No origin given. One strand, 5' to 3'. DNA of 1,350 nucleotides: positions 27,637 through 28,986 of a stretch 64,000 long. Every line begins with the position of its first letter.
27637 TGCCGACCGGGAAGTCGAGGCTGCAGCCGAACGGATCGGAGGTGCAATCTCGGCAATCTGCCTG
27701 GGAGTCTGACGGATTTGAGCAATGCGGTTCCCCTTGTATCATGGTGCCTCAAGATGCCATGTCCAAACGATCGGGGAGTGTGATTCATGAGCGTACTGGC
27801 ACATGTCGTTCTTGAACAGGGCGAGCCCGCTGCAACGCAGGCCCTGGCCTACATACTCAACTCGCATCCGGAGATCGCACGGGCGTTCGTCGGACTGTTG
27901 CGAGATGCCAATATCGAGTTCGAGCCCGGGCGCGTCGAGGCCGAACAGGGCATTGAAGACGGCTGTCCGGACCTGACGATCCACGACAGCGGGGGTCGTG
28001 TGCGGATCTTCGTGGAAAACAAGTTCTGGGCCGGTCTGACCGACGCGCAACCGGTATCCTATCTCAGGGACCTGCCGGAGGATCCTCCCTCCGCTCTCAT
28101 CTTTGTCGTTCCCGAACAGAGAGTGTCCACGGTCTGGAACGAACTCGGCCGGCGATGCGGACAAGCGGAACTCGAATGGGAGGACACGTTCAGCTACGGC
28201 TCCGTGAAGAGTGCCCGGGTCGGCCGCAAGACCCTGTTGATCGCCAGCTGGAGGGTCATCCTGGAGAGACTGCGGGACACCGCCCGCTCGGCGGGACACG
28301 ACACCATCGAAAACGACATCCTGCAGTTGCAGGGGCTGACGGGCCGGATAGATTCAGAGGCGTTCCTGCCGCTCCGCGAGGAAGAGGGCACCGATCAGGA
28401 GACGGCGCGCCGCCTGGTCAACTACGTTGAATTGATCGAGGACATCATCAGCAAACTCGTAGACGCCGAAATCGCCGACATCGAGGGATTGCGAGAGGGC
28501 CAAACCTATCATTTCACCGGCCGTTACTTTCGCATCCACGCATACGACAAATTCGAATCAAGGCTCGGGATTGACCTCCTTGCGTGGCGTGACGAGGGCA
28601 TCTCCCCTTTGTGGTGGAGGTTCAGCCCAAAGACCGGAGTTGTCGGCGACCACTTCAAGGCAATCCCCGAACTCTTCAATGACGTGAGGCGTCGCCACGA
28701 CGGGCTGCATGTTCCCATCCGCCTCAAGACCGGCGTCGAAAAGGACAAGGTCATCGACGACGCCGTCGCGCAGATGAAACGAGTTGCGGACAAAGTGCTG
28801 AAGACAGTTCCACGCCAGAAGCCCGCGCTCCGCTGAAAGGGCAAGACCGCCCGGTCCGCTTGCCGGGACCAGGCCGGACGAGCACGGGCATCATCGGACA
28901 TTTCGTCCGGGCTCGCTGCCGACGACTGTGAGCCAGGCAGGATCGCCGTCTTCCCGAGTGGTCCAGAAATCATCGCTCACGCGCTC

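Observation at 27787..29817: Integrase-proximal cargo pair: PD-(D/E)xK-motif protein convergent with an atypical SAM-methyltransferase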

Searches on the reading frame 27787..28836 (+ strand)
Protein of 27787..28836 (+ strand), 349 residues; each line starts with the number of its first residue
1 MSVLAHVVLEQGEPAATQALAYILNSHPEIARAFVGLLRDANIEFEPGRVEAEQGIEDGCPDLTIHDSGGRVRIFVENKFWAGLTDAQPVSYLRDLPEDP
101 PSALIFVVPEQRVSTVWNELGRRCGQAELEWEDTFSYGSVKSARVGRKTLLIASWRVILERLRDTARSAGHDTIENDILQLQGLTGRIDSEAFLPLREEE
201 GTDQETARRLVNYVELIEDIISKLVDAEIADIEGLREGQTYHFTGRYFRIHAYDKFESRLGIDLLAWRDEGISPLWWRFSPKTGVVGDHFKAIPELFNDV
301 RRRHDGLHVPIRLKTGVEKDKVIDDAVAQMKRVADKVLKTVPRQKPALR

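Call 4: search_protein_families(library=pfam, proteins=[window:27787-28836:+], max_evalue=0.1)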
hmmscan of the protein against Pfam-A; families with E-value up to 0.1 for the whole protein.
window:27787-28836:+ (349 aa): 1 family
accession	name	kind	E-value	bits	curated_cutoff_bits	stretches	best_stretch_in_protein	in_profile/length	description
PF14281.12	PDDEXK_4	-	0.0057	17.1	22.3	1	44-98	60-114/183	PD-(D/E)XK nuclease superfamily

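Call 5: search_protein_families(library=padloc, proteins=[window:27787-28836:+], max_evalue=0.1)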
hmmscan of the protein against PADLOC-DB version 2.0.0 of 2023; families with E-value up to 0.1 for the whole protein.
window:27787-28836:+ (349 aa): 1 family
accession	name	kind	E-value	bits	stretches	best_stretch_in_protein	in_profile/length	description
PDLC01979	CARF_m12--CARF_PIN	-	0.0079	12.9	0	149-189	256-296/533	-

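Call 6: search_protein_families(library=ncbifam, proteins=[window:27787-28836:+], max_evalue=0.1)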
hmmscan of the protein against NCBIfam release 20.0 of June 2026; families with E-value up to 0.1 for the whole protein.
window:27787-28836:+ (349 aa): 0 families

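Call 7: find_homologous_proteins(query=window:27787-28836:+)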
Query window:27787-28836:+ (349 aa): 713 proteins with E <= 0.001 among 4380 candidates; the best 120 are listed.
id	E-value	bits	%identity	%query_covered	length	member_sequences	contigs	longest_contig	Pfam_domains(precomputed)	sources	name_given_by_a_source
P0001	2.7e-232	788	100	100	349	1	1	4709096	-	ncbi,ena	-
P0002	1.3e-191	654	85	99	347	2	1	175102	-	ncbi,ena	-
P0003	4.6e-171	587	76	98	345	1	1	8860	-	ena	-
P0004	1.6e-165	569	73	100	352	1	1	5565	-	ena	-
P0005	1.1e-155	536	71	100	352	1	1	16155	-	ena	-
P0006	9.8e-154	530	69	99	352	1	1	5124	-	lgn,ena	-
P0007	2.6e-152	525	70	99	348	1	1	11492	-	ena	-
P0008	3.5e-152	525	70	99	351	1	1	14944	-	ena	-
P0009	1.0e-151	523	69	98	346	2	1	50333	-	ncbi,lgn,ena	-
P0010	4.5e-151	521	70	98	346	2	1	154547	PF14281.13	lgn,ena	-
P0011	8.2e-151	520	69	98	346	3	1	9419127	-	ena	-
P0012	9.2e-151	520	69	98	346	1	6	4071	-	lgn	-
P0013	2.1e-150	519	68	100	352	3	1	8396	-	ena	-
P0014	2.9e-149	515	69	98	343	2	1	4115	-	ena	-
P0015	2.4e-147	509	68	98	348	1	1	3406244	PF14281.13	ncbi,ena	-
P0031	8.3e-127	441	60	99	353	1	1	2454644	-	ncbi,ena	-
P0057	6.4e-119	415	59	98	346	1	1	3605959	-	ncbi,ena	-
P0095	3.6e-111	390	55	99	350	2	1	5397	PF14281.13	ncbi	-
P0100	2.1e-109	384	56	99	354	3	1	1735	PF14281.13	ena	-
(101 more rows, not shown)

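Call 9: find_encoding_contigs(protein=P0002, flank=10000, max_places=2)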
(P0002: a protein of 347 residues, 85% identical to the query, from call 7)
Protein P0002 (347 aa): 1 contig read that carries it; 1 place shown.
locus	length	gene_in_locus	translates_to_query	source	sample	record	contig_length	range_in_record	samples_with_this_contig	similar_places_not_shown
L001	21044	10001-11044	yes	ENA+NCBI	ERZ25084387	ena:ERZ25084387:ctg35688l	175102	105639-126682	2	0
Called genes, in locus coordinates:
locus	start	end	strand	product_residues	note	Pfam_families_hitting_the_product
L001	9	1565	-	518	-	PF06253:MTTB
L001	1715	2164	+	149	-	PF00903:Glyoxalase, PF13669:Glyoxalase_4, PF18029:Glyoxalase_6 (weak)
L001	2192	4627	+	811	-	PF01266:DAO, PF13454:NAD_binding_9 (faint), PF13738:Pyr_redox_3 (faint), PF16350:FAO_M, PF01571:GCV_T, PF08669:GCV_T_C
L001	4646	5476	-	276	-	PF01557:FAA_hydrolase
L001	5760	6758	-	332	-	-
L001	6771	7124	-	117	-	PF13560:HTH_31, PF12844:HTH_19 (weak), PF01381:HTH_3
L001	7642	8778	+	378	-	PF13356:Arm-DNA-bind_3, PF14659:Phage_int_SAM_3, PF00589:Phage_integrase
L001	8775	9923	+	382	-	PF14659:Phage_int_SAM_3 (weak), PF22022:Phage_int_M, PF00589:Phage_integrase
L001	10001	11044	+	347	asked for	-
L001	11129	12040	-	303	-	PF13489:Methyltransf_23, PF13847:Methyltransf_31 (faint), PF08241:Methyltransf_11 (weak), PF08242:Methyltransf_12, PF13649:Methyltransf_25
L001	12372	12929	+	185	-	-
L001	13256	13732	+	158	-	-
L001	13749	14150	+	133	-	-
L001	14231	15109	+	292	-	-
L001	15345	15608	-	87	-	-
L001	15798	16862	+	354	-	PF13384:HTH_23 (weak), PF13518:HTH_28, PF13551:HTH_29, PF13565:HTH_32, PF13592:HTH_33, PF13358:DDE_3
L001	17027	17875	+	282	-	PF03372:Exo_endo_phos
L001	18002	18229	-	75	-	PF13358:DDE_3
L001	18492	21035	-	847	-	PF00082:Peptidase_S8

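Call 10: find_encoding_contigs(protein=P0015, flank=10000, max_places=2)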
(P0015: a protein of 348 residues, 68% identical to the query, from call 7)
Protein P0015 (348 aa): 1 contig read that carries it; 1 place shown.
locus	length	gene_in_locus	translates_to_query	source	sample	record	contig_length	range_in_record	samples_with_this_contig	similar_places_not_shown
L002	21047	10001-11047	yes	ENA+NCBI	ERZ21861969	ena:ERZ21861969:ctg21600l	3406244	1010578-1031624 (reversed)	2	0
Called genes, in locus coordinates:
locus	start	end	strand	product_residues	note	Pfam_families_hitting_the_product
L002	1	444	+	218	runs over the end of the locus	PF04290:DctQ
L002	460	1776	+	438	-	PF06808:DctM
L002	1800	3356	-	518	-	PF01144:CoA_trans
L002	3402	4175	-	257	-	PF01557:FAA_hydrolase (weak)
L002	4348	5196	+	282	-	PF00296:Bac_luciferase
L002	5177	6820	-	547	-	PF00501:AMP-binding, PF13193:AMP-binding_C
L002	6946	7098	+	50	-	-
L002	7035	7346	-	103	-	PF03992:ABM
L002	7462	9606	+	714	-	PF00384:Molybdopterin, PF01568:Molydop_binding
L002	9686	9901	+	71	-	-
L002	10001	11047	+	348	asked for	PF14281:PDDEXK_4 (weak)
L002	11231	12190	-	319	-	PF03462:PCRF, PF00472:RF-1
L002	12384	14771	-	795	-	PF00912:Transgly, PF17092:PCB_OB, PF00905:Transpeptidase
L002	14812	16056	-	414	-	PF11741:AMIN, PF01520:Amidase_3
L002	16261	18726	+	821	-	PF10150:RNase_E_G, PF20833:RNase_E_G_Thio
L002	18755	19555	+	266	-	PF00378:ECH_1, PF16113:ECH_2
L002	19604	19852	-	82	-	-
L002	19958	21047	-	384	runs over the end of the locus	PF00155:Aminotran_1_2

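Call 11: find_encoding_contigs(protein=P0031, flank=10000, max_places=2)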
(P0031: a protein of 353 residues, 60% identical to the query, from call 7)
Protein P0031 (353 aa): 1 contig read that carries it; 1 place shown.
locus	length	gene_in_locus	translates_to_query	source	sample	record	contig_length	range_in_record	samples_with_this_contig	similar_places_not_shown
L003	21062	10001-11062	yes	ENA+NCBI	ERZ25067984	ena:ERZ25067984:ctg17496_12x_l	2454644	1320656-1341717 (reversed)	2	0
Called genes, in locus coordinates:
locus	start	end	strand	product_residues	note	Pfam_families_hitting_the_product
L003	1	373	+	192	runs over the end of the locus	PF05685:Uma2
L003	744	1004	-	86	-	-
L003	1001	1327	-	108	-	-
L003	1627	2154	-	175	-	-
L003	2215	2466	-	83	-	-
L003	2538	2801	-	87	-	-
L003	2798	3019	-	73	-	-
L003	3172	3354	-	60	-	-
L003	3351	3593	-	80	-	-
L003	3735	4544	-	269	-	PF12697:Abhydrolase_6, PF00561:Abhydrolase_1 (weak)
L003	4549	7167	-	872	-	PF17900:Peptidase_M1_N, PF01433:Peptidase_M1, PF11940:DUF3458, PF17432:DUF3458_C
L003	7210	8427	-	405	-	PF07690:MFS_1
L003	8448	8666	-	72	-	-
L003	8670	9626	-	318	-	PF00248:Aldo_ket_red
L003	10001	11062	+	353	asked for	-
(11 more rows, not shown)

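Call 17: find_related_loci(query=A1, collection=genome_contigs, flank=8000)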
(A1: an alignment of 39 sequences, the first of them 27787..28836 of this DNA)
Query A1 (349 aa) in genome_contigs; peptide patterns used: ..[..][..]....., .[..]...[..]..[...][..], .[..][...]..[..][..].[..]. (x = any residue, [..] = any of these).
174 stretches matched a pattern; 121 encode a relative of the query (tblastn E <= 1e-3); the best 80 are kept; 79 distinct loci.
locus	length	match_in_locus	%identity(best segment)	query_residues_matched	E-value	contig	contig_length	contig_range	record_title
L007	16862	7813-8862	68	1-348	9e-155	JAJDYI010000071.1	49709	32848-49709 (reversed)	MAG: Alphaproteobacteria bacterium isolate jk18x34bins.19 k141_157304, whole genome shotgun sequence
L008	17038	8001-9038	68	1-342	9e-152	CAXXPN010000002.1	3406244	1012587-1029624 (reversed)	MAG: Alphaproteobacteria bacterium isolate 777528ef-fd8a-40bb-88bf-29da65da1541 genome assembly, contig: contig_2, whole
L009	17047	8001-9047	60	1-345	4e-133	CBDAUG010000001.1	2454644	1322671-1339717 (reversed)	MAG: Alphaproteobacteria bacterium isolate 85bc8abf-2a0b-40a6-bf12-b11200afe27e genome assembly, contig: contig_1, whole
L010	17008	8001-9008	60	1-342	1e-124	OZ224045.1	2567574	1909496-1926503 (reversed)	MAG: Alphaproteobacteria bacterium isolate 6cdd39bc-b7d8-419f-bd13-d60c8cdfee59 genome assembly, chromosome: 1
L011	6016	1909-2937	58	1-346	3e-124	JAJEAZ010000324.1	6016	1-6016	MAG: Alphaproteobacteria bacterium isolate jk18x7bins.95 k141_2572501, whole genome shotgun sequence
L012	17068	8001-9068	58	1-342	4e-123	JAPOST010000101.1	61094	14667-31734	MAG: Rhodospirillaceae bacterium isolate CAR2_bin_5 NODE_129_length_61094_cov_12.2805, whole genome shotgun sequence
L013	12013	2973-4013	56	1-349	7e-122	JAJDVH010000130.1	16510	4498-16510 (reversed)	MAG: Alphaproteobacteria bacterium isolate jk18x22bins.31 k141_661049, whole genome shotgun sequence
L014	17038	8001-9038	56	1-342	6e-118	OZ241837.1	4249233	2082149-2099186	MAG: Arenicellales bacterium isolate e136e302-b5bb-49f9-86ed-29cc4dfdc771 genome assembly, chromosome: 1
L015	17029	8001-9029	56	1-342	1e-117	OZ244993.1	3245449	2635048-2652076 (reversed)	MAG: Rhodothermales bacterium isolate ceceef6d-0efe-4d9a-b7e8-778d3fd0e989 genome assembly, chromosome: 1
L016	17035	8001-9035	56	2-342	1e-114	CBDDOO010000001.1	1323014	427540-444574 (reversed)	MAG: Arenicellales bacterium isolate a29debac-1c8f-4757-9535-86e5a3768f11 genome assembly, contig: contig_1, whole genom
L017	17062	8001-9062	55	2-342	3e-113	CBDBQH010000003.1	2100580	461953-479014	MAG: Candidatus Poriferihabitaceae bacterium isolate 3f4a3f71-dd35-4c24-bd49-5cea3e77eff4 genome assembly, contig: conti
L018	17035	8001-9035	52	1-342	5e-112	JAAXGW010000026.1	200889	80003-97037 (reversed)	MAG: OMG group bacterium isolate Plut_88873 unfiltered_Plut_88873_genomic_contig_559093, whole genome shotgun sequence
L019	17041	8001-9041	53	1-342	1e-110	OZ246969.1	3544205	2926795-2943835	MAG: Arenicellales bacterium isolate 1218857c-7fba-425a-818a-049516f6d46d genome assembly, chromosome: 1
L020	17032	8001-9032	52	1-341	2e-109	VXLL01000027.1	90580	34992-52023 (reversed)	MAG: Gammaproteobacteria bacterium isolate SB0661_bin_12 NODE_313_length_90580_cov_23.656128, whole genome shotgun seque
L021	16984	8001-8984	55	1-335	1e-106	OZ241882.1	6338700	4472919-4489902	MAG: Paracoccaceae bacterium isolate 3a1aff45-e363-428b-be7d-1a8a0836b441 genome assembly, chromosome: 1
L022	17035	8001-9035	50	1-342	2e-106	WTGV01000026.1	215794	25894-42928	MAG: Pseudomonadales bacterium isolate CO36404bin_7 NODE_6_length_215794_cov_26.275810, whole genome shotgun sequence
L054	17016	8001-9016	60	1-342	1e-90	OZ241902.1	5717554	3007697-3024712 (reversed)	MAG: Paracoccaceae bacterium isolate deb7cda6-e855-4710-bb30-4665d3f76b65 genome assembly, chromosome: 1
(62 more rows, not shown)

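Call 23: predict_structure(alignment_id=A1)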
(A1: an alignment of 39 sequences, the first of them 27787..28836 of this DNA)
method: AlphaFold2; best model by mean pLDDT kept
length: 349 residues; sequences in the alignment: 39
mean_pLDDT: 80.8   pTM: 0.58
mean pLDDT of the five models: 80.8, 80.6, 80.3, 78.5, 76.5
residues with pLDDT >= 90: 128; 70-90: 152; 50-70: 46; < 50: 23
segments of 3 or more residues with pLDDT < 50: 1-10, 192-197, 347-349
pLDDT, mean of each block of 10 residues (from residue 1): 33 78 93 91 89 69 93 90 79 89 91 83 92 86 93 94 95 85 69 47 58 82 92 84 87 79 78 82 86 77 86 67 85 87 58
secondary structure, 60 per line:
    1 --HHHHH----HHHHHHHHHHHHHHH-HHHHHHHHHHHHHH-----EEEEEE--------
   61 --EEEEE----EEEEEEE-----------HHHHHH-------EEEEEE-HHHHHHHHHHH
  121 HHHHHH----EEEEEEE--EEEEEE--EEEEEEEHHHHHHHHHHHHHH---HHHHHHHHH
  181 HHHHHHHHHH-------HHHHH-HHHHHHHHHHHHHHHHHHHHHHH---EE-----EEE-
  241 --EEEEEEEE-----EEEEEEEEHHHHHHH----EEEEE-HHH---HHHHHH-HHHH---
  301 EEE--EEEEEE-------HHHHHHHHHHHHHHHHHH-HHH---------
elements in order: H3-7 H12-26 H28-41 E47-52 E63-67 E72-78 H90-95 E103-108 H110-126 E131-137 E140-145 E148-154 H155-168 H172-190 H198-202 H204-226 E237-239 E243-250 E256-263 H264-270 E275-279 H287-292 H294-297 E301-303 E306-311 H319-336

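Call 29: search_protein_families(library=phrogs, proteins=[window:27787-28836:+], max_evalue=1)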
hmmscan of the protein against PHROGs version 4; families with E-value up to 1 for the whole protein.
window:27787-28836:+ (349 aa): 1 family
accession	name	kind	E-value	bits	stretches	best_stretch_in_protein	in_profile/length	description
phrog_5391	-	unknown function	0.16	12.8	0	53-78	18-45/47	-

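Call 34: search_solved_structures(query=A1, max_evalue=10, show_alignments=2)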
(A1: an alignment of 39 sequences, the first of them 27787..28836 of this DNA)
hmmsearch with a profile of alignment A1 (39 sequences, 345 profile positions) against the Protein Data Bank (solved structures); distinct sequences matched with E-value up to 10: 0.

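Call 35: fold_search(model_id=the predicted structure, library=pdb)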
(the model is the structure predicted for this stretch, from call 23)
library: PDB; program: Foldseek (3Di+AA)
matches with E <= 10: 517; with E <= 0.001: 0
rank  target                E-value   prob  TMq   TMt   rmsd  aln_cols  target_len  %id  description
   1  7tcb_C                8.2e-03  0.80  0.16  0.28  12.8       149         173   10  Crystal Structure of the YaeQ Family Protein VPA0551 from Vibrio parahaemolyticus (released 2022-01-05)
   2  7tcb_D                1.0e-02  0.72  0.16  0.27  13.1       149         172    9  Crystal Structure of the YaeQ Family Protein VPA0551 from Vibrio parahaemolyticus (released 2022-01-05)
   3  2g3w_A                1.2e-02  0.82  0.17  0.29  12.4       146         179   16  The Crystal Structure of YaeQ Protein from Xanthomonas axonopodis pv. citri (released 2007-02-27)
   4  3c0u_A                1.7e-02  0.60  0.16  0.26  12.7       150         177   12  Crystal structure of E.coli yaeQ protein (released 2008-01-29)
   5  2g3w_B                1.9e-02  0.77  0.17  0.30  12.3       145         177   16  The Crystal Structure of YaeQ Protein from Xanthomonas axonopodis pv. citri (released 2007-02-27)
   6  3c0u_B                2.2e-02  0.72  0.17  0.29  12.2       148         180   13  Crystal structure of E.coli yaeQ protein (released 2008-01-29)
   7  7tcb_B                5.4e-02  0.47  0.16  0.27  12.8       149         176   10  Crystal Structure of the YaeQ Family Protein VPA0551 from Vibrio parahaemolyticus (released 2022-01-05)
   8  8x2h                  9.1e-02  0.08  0.13  0.04  19.4       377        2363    9  Cryo-EM structure of the TcsL at pH 5.0 in its closed conformation (released 2023-12-13)
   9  7edb_B                9.6e-02  0.30  0.19  0.19  10.9       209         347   11  EcoT38I restriction endonuclease complexed with DNA (released 2022-03-16)
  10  5cj3_A                1.1e-01  0.30  0.12  0.29  15.6       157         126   11  Crystal structure of the zorbamycin binding protein (ZbmA) from Streptomyces flavoviridis with zorbamycin (released 2015-07-22)
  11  5cj3_B                1.1e-01  0.30  0.12  0.29  15.6       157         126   11  Crystal structure of the zorbamycin binding protein (ZbmA) from Streptomyces flavoviridis with zorbamycin (released 2015-07-22)
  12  1xrk_B                1.2e-01  0.21  0.12  0.29  17.6       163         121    7  Crystal structure of a mutant bleomycin binding protein from Streptoalloteichus hindustanus displaying increased therm (released 2005-01-11)
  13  2jjh                  1.2e-01  0.11  0.15  0.13  16.3       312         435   10  E243 mutant of M. tuberculosis Rv3290C (released 2009-06-30)
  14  9ohc                  1.4e-01  0.07  0.12  0.04  18.5       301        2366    7  CryoEM structure of Toxin B (TcdB) from clostridioides difficile complexed with taurochenodeoxycholic acid (TCDCA) (released 2026-03-11)
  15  3fcd_A                1.6e-01  0.25  0.12  0.30  15.3       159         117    8  Crystal Structure of a putative glyoxalase from an environmental bacteria (released 2008-12-09)
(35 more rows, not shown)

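Call 44: find_related_loci(query=A1, collection=viral_contigs, flank=6000)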
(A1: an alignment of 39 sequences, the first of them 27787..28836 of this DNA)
Query A1 (349 aa) in viral_contigs; peptide patterns used: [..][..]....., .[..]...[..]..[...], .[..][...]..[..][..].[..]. (x = any residue, [..] = any of these).
47 stretches matched a pattern, but none encodes a relative of the query by tblastn (E <= 1e-3).

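Call 58: search_dna_similar(query=window:27787-28836:+, collection=phages, mode=protein, max_evalue=0.01, max_rows=15)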
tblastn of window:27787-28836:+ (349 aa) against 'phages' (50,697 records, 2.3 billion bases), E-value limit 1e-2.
No match.
